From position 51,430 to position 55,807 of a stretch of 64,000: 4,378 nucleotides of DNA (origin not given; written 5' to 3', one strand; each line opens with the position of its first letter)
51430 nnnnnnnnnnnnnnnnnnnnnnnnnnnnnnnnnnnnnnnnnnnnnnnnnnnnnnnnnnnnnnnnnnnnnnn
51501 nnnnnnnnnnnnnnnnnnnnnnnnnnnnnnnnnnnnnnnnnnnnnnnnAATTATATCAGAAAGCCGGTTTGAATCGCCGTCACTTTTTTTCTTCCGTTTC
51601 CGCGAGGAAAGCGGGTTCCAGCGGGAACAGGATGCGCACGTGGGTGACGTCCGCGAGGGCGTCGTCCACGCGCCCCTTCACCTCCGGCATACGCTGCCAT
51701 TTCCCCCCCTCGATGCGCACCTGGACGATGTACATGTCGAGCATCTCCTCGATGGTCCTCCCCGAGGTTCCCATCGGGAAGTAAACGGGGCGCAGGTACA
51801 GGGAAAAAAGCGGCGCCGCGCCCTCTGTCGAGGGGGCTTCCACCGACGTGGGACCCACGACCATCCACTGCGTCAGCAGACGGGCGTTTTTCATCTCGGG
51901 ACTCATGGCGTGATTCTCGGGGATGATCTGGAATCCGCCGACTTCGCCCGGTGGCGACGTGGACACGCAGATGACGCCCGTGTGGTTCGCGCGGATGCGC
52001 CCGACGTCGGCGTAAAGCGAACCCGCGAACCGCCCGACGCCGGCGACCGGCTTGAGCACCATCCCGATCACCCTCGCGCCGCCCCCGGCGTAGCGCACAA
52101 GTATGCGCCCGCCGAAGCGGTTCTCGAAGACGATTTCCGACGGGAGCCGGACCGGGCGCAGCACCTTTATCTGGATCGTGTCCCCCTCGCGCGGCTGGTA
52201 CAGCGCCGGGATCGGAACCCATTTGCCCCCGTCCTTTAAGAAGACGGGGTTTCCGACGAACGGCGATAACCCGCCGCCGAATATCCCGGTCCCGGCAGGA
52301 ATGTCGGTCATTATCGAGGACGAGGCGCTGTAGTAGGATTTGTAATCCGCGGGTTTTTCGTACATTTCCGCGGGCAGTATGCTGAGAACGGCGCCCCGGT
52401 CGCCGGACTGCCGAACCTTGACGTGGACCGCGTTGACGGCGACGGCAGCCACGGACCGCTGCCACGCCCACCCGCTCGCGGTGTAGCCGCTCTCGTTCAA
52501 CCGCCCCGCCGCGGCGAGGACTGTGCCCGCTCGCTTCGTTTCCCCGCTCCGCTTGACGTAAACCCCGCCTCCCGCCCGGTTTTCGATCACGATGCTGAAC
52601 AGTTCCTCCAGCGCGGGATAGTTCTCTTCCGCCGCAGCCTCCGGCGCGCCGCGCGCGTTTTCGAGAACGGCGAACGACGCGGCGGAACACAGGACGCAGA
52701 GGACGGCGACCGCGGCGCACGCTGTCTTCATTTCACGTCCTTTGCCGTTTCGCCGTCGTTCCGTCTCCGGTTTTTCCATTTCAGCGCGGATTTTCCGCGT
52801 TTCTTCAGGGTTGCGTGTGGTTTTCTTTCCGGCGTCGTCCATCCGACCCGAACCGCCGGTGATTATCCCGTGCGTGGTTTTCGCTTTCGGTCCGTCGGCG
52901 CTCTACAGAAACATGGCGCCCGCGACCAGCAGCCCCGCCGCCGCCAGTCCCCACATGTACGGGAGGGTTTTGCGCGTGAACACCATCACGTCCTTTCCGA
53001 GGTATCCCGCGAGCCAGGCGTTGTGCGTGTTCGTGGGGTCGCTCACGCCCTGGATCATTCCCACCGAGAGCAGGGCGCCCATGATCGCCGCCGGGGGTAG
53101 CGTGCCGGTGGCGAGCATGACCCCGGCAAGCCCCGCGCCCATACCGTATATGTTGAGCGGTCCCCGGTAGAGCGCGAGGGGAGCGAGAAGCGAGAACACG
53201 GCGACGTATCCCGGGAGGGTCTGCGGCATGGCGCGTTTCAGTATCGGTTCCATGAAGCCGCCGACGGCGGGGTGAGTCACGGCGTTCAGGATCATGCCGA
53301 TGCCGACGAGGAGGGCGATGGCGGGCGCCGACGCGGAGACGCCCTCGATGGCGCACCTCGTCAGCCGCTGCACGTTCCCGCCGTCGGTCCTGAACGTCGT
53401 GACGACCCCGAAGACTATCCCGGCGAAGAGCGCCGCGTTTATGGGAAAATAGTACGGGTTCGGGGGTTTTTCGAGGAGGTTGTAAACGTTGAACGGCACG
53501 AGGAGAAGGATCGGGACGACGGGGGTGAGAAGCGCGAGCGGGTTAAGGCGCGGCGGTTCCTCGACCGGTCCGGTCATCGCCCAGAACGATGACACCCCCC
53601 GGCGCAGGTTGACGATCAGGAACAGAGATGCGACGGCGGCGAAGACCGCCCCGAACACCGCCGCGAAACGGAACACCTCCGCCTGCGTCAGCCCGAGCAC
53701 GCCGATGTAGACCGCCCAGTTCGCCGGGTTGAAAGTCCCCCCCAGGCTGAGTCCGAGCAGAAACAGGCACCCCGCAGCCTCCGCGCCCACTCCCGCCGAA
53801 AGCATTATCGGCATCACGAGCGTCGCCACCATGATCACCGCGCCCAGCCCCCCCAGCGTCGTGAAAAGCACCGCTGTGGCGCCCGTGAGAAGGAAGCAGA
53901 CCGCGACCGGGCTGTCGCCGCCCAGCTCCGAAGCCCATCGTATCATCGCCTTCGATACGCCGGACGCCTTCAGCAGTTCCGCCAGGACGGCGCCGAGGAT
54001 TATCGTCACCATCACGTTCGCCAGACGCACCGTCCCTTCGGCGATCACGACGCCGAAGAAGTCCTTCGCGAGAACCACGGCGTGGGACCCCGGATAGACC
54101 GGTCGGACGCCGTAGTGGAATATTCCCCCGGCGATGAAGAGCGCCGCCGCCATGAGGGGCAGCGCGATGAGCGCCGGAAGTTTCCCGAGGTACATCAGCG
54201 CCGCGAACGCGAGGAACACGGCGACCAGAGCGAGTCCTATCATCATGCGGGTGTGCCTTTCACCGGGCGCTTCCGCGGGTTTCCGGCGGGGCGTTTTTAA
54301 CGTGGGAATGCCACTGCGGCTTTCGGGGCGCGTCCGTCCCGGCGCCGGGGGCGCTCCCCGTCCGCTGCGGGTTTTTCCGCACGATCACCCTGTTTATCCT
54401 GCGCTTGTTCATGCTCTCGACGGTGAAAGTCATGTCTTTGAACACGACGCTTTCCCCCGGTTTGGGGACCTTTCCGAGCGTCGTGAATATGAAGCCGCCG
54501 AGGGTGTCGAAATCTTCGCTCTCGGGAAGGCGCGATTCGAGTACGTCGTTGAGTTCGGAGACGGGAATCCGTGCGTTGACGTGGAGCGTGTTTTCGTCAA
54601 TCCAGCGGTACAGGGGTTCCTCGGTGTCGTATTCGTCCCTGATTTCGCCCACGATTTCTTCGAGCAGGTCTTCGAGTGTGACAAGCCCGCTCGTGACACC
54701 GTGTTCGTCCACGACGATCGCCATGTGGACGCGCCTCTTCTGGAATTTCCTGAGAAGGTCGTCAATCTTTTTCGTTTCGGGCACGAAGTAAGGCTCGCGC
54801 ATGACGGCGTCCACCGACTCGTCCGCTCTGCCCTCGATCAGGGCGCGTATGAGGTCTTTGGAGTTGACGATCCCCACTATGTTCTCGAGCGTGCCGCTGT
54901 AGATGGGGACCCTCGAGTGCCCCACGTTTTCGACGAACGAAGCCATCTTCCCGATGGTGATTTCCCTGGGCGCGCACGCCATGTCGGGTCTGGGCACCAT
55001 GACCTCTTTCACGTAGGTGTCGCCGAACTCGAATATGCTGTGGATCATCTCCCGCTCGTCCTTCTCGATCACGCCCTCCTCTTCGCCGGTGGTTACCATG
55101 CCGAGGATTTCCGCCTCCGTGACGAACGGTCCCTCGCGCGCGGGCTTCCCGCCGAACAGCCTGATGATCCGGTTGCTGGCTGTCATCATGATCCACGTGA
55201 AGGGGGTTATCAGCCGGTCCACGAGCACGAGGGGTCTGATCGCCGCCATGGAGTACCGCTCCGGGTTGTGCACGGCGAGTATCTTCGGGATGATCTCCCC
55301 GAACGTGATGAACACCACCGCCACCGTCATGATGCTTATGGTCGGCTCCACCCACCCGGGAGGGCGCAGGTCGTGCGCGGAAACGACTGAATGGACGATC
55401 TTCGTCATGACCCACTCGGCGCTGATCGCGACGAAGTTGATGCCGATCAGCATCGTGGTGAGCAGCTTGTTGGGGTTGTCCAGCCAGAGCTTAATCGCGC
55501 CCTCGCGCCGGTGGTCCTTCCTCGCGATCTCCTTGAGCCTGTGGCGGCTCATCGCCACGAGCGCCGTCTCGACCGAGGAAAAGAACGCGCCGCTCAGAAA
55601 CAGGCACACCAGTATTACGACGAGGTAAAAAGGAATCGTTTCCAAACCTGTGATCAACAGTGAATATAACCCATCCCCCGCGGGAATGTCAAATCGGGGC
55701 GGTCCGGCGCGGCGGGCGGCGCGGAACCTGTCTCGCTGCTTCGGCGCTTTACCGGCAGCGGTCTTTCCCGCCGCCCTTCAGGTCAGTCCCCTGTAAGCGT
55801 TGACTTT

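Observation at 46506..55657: Eight-gene minus-strand operon coupling a tripartite tricarboxylate transporter (TctABC) to a BNR sialidase-like enzyme and a NanA/DapA-family lyase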

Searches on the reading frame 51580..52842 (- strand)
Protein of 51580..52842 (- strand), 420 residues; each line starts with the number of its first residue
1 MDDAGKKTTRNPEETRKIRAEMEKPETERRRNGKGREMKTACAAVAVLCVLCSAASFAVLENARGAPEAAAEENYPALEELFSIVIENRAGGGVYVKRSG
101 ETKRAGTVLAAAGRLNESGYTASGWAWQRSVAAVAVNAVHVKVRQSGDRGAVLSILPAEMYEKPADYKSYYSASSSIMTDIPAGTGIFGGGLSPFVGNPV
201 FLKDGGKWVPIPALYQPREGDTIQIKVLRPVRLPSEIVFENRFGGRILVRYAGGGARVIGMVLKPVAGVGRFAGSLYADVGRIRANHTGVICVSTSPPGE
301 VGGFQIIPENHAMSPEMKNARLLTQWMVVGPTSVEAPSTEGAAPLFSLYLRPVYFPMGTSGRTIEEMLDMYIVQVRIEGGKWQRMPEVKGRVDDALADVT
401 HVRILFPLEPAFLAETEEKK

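Call 3: search_protein_families(library=pfam, proteins=[window:51580-52842:-], max_evalue=0.01)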
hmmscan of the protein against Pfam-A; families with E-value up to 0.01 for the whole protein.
window:51580-52842:- (420 aa): 0 families

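Call 4: search_protein_families(library=ncbifam, proteins=[window:51580-52842:-], max_evalue=0.01)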
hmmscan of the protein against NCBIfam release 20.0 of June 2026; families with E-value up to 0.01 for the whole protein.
window:51580-52842:- (420 aa): 0 families

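Call 20: search_solved_structures(query=window:51580-52731:-, max_evalue=10, show_alignments=0)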
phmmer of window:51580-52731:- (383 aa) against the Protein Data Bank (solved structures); distinct sequences matched with E-value up to 10: 0.

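Call 35: find_homologous_proteins(query=window:51580-52731:-)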
Query window:51580-52731:- (383 aa): 676 proteins with E <= 0.001 among 8000 candidates; the best 120 are listed.
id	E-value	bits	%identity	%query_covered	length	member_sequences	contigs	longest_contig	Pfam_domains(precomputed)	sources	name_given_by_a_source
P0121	1.0e-154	533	64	97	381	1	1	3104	-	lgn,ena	-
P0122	3.4e-151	522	63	96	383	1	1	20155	-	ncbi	ncbi:MAG: hypothetical protein AB1546_14000 [bacterium]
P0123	2.0e-141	489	63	95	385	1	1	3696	-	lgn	-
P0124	4.9e-139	482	60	99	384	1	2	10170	-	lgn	-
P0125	2.8e-137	476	60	97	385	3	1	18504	-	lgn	-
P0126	6.0e-137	475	59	98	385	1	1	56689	-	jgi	-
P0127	6.9e-137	474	57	98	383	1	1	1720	-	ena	-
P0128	2.9e-136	472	59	99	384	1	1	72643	-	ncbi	-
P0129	6.2e-136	471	55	98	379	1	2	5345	-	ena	-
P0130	9.0e-136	471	58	97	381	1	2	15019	-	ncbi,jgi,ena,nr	ncbi:MAG TPA: hypothetical protein PLQ76_05805 [bacterium]|nr:hypothetical protein [bacterium]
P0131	1.3e-133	464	61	92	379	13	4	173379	-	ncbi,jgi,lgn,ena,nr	ncbi:MAG: hypothetical protein BWY28_00198 [bacterium ADurb.Bin236]|nr:MAG: hypothetical protein BWY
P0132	1.5e-133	463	59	95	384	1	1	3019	-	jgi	-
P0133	1.4e-132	460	56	96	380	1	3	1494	-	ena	-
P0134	2.1e-132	460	58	96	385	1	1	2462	-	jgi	jgi:hypothetical protein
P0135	5.7e-132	458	57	97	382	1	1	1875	-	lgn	-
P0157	6.1e-101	356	51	93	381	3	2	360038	-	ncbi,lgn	-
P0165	5.6e-96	340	48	97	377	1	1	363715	-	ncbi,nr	ncbi:MAG: hypothetical protein NTZ10_04710 [Candidatus Saganbacteria bacterium]|nr:hypothetical prot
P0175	4.4e-93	330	48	93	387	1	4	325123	-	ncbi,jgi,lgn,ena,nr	ncbi:MAG: hypothetical protein KKB81_06600 [Candidatus Margulisbacteria bacterium]|nr:hypothetical p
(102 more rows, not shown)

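Call 36: find_encoding_contigs(protein=P0131, flank=8000, max_places=2)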
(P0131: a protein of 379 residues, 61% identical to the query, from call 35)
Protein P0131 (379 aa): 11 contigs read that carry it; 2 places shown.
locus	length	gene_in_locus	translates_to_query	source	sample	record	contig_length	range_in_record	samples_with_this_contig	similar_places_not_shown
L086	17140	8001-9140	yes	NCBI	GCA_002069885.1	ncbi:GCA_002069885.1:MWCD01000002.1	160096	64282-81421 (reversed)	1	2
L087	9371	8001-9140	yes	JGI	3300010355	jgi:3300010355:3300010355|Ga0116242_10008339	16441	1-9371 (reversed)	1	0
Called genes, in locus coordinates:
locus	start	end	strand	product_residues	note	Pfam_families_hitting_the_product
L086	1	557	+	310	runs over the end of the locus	PF01867:Cas_Cas1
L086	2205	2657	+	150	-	PF01243:PNPOx_N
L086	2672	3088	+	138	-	PF09945:DUF2177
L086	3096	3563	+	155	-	PF03073:TspO_MBR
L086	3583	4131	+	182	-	PF00578:AhpC-TSA (faint), PF09695:YtfJ_HI0045 (weak)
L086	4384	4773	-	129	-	-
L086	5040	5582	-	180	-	-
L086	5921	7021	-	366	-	PF00557:Peptidase_M24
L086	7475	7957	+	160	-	PF00149:Metallophos, PF12850:Metallophos_2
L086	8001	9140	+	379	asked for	-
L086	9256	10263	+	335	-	PF01087:GalP_UDP_transf, PF01230:HIT (faint), PF16268:DUF4921, PF16285:DUF4931_N, PF02744:GalP_UDP_tr_C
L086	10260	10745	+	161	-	PF01967:MoaC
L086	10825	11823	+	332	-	PF03372:Exo_endo_phos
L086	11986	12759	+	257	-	-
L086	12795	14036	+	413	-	PF00202:Aminotran_3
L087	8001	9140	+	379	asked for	-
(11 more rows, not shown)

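Call 37: find_encoding_contigs(protein=P0165, flank=8000, max_places=1)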
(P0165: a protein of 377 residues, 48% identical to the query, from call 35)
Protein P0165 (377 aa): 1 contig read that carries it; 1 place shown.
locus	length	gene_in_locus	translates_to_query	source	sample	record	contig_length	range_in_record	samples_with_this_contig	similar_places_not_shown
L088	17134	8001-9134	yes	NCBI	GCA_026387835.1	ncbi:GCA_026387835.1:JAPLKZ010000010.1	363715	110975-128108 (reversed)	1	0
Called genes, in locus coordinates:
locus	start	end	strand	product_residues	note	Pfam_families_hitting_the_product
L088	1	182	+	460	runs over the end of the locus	PF00206:Lyase_1, PF14698:ASL_C2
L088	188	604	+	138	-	PF00334:NDK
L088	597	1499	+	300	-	PF04536:TPM_phosphatase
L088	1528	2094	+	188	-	PF04011:LemA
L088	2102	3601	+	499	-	PF02789:Peptidase_M17_N, PF00883:Peptidase_M17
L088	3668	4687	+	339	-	PF09992:NAGPA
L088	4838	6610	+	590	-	-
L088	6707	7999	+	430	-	PF02447:GntP_permease (faint)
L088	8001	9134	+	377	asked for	-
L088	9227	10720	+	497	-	PF00133:tRNA-synt_1, PF01406:tRNA-synt_1e, PF09334:tRNA-synt_1g, PF00133:tRNA-synt_1, PF19303:Anticodon_3 (weak), PF08264:Anticodon_1 (weak)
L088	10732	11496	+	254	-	PF01026:TatD_DNase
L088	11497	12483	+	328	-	PF00482:T2SSF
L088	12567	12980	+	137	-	PF07963:N_methyl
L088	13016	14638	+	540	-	PF00496:SBP_bac_5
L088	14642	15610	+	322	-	PF19300:BPD_transp_1_N, PF00528:BPD_transp_1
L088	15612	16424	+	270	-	PF12911:OppC_N, PF00528:BPD_transp_1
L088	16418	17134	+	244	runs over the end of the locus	PF00005:ABC_tran, PF02463:SMC_N (weak), PF13304:AAA_21 (faint)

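Call 46: search_protein_families(library=pfam, proteins=[window:51580-52731:-, L088:6707-7999:+], max_evalue=10)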
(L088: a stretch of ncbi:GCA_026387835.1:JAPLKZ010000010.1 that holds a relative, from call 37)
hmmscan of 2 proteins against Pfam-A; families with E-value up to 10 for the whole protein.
window:51580-52731:- (383 aa): 0 families

L088:6707-7999:+ (430 aa): 4 families
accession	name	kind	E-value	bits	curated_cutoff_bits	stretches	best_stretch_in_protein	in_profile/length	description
PF02447.22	GntP_permease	-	2.5e-07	30.2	22.5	2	209-424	215-433/440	GntP family permease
PF03600.22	CitMHS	-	0.031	13.8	31.9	1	16-330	8-285/336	Citrate transporter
PF03553.21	Na_H_antiporter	-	0.054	13.2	23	2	254-424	123-296/303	Na+/H+ antiporter family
PF20538.3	DUF6753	-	2.8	7.8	27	1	362-401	111-151/217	Family of unknown function (DUF6753)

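Call 65: predict_structure(alignment_id=A3)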
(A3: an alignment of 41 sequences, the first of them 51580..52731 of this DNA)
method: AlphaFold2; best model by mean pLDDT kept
length: 383 residues; sequences in the alignment: 41
mean_pLDDT: 91.1   pTM: 0.88
mean pLDDT of the five models: 91.1, 90.8, 89.3, 89.3, 87.4
residues with pLDDT >= 90: 282; 70-90: 74; 50-70: 27; < 50: 0
segments of 3 or more residues with pLDDT < 50: none
pLDDT, mean of each block of 10 residues (from residue 1): 87 74 65 93 98 98 97 97 92 96 96 95 85 83 96 96 98 96 98 95 98 90 97 79 94 94 92 89 86 92 94 92 87 95 97 94 97 68 60
secondary structure, 60 per line:
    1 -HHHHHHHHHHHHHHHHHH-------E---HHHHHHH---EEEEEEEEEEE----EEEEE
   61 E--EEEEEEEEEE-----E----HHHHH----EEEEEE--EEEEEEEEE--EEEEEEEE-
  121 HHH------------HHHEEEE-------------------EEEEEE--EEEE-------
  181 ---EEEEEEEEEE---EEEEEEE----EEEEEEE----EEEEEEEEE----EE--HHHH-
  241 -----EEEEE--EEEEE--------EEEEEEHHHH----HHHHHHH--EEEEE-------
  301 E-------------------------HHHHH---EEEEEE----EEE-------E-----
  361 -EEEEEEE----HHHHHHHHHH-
elements in order: H2-19 H31-37 E41-51 E56-61 E64-73 H84-88 E93-98 E101-109 E112-119 E139-142 E162-167 E170-173 E184-193 E197-203 E208-214 E219-227 H236-239 E246-250 E253-257 E266-271 H272-275 H280-286 E289-293 H327-331 E335-340 E345-347 E362-368 H373-382

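Call 96: find_encoding_contigs(protein=P0175, flank=5000, max_places=1)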
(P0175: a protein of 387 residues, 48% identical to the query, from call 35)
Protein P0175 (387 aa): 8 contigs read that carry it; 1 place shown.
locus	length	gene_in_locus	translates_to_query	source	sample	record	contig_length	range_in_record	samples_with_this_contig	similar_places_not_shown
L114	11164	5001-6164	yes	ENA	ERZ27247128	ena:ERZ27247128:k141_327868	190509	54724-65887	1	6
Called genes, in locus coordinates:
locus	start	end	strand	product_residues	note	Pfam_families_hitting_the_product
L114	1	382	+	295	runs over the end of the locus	PF02729:OTCace_N, PF00185:OTCace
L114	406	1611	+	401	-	PF00764:Arginosuc_synth, PF20979:Arginosuc_syn_C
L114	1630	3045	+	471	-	PF00206:Lyase_1, PF14698:ASL_C2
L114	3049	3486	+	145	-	PF00334:NDK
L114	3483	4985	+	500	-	PF02789:Peptidase_M17_N, PF00883:Peptidase_M17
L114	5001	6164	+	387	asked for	-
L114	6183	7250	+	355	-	PF02388:FemAB, PF13480:Acetyltransf_6, PF02388:FemAB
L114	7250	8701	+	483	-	PF01225:Mur_ligase, PF08245:Mur_ligase_M, PF02875:Mur_ligase_C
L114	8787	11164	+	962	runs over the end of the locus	PF04607:RelA_SpoT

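Call 97: find_encoding_contigs(protein=P0157, flank=5000, max_places=1)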
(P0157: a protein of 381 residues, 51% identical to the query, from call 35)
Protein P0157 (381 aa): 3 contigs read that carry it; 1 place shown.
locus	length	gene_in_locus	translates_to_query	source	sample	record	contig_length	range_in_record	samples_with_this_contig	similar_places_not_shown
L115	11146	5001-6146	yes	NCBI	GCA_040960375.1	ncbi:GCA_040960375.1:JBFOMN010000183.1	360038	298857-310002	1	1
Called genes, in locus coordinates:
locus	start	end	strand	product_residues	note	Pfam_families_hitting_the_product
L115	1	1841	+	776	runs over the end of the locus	PF16656:Pur_ac_phosph_N, PF13620:CarboxypepD_reg (weak), PF13715:CarbopepD_reg_2 (weak)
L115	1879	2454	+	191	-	-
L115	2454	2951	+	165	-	PF14584:DUF4446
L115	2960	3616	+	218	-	PF00156:Pribosyltran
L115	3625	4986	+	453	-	-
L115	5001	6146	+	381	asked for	-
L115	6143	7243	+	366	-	PF13439:Glyco_transf_4 (weak), PF00534:Glycos_transf_1, PF13692:Glyco_trans_1_4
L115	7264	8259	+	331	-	PF15711:ILEI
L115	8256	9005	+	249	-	PF23023:Anti-Pycsar_Apyc1, PF00753:Lactamase_B, PF12706:Lactamase_B_2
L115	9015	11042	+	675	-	PF01564:Spermine_synth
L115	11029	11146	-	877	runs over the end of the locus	PF09134:Invasin_D3, PF02369:Big_1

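Call 110: search_protein_families(library=pfam, proteins=[L115:3625-4986:+], max_evalue=0.01)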
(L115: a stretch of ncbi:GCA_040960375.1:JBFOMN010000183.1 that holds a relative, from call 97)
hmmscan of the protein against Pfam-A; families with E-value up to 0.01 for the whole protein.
L115:3625-4986:+ (453 aa): 0 families

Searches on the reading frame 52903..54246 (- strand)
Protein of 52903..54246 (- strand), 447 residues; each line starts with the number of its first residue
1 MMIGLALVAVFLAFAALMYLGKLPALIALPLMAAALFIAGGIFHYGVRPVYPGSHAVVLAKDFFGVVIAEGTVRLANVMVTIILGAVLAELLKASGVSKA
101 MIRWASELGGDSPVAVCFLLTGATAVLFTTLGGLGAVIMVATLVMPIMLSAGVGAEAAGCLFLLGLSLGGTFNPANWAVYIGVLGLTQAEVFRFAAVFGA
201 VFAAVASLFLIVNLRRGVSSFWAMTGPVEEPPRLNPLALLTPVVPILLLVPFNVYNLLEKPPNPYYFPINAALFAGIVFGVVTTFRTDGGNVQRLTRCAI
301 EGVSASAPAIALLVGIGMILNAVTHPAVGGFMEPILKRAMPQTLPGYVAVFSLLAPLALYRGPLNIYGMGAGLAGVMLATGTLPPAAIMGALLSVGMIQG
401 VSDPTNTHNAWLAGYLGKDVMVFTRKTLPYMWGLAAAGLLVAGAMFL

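Call 3: search_protein_families(library=pfam, proteins=[window:52903-54246:-], max_evalue=0.01)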
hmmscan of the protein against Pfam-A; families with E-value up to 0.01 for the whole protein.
window:52903-54246:- (447 aa): 0 families

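Call 4: search_protein_families(library=ncbifam, proteins=[window:52903-54246:-], max_evalue=0.01)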
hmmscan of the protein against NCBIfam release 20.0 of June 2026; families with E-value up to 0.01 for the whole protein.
window:52903-54246:- (447 aa): 0 families

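Call 21: search_solved_structures(query=window:52903-54246:-, max_evalue=10, show_alignments=0)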
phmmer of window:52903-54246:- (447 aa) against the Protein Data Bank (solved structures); distinct sequences matched with E-value up to 10: 0.

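Call 46: search_protein_families(library=pfam, proteins=[window:52903-54246:-], max_evalue=10)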
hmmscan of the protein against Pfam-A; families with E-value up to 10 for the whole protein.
window:52903-54246:- (447 aa): 1 family
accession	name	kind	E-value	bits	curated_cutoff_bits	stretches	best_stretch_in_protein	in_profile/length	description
PF13726.12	Na_H_antiport_2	-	0.013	16.1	29.8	1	73-131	16-73/87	Na+-H+ antiporter family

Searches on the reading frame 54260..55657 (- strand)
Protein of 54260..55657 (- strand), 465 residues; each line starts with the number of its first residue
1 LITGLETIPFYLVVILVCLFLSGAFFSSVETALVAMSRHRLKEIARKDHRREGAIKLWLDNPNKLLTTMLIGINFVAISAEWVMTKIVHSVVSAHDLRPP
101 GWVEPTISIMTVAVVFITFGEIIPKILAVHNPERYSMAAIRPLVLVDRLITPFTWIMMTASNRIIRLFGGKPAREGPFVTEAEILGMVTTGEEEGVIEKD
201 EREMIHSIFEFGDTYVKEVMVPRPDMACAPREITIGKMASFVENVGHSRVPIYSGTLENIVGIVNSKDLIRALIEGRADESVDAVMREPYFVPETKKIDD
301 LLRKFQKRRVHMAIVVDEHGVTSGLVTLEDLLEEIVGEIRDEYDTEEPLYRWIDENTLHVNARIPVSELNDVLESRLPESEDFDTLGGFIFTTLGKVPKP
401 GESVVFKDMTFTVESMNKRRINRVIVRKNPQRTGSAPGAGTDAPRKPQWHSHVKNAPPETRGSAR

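Call 3: search_protein_families(library=pfam, proteins=[window:54260-55657:-], max_evalue=0.01)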
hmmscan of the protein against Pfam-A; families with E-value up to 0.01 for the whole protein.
window:54260-55657:- (465 aa): 3 families
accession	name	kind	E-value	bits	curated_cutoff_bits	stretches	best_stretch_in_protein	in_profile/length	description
PF01595.25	CNNM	-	1.6e-47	161.9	28.4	1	15-201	3-181/181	Cyclin M transmembrane N-terminal domain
PF03471.22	CorC_HlyC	-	1.4e-23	83.1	27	1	353-429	3-80/81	Transporter associated domain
PF00571.33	CBS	-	1.5e-13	51.3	24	2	283-336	2-56/57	CBS domain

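Call 4: search_protein_families(library=ncbifam, proteins=[window:54260-55657:-], max_evalue=0.01)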
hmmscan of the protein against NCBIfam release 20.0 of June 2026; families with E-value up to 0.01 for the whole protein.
window:54260-55657:- (465 aa): 11 families
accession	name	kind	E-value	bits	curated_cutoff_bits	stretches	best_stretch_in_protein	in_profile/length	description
TIGR03520.1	GldE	subfamily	1.4e-87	294.4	376.05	1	17-428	2-407/408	gliding motility-associated protein GldE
NF052568.1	PolamExpPaeASal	equivalog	2.4e-66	224.3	500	1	13-427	5-423/424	polyamine export protein PaeA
NF011675.0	PRK15094.1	equivalog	2.7e-52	177.9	379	1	181-428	34-281/292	CNNM family magnesium/cobalt transport protein CorC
NF008604.1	PRK11573.1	equivalog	2.1e-48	165.3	475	1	12-429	9-419/428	hypothetical protein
TIGR01302.1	IMP_dehydrog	equivalog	5.4e-07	28.8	481.5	1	228-333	92-198/450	IMP dehydrogenase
TIGR01137.1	cysta_beta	equivalog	1.6e-05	23.8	510.25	1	195-333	319-454/457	cystathionine beta-synthase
NF008581.0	PRK11543.1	equivalog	0.0016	17.5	481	1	258-333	240-317/321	arabinose-5-phosphate isomerase GutQ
NF011447.0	PRK14869.2-3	equivalog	0.0032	16.1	522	0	286-332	252-298/540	putative manganese-dependent inorganic diphosphatase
NF038279.1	TF_CBS_SpxR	exception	0.0058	15.4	600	1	216-337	190-307/427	CBS-HotDog domain-containing transcription factor SpxR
TIGR00400.1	mgtE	equivalog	0.006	15.4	232.75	0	259-342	178-257/450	magnesium transporter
TIGR01186.1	proV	subfamily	0.0094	15.1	326.6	0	260-336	285-358/363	betaine/proline/choline family ABC transporter ATP-binding protein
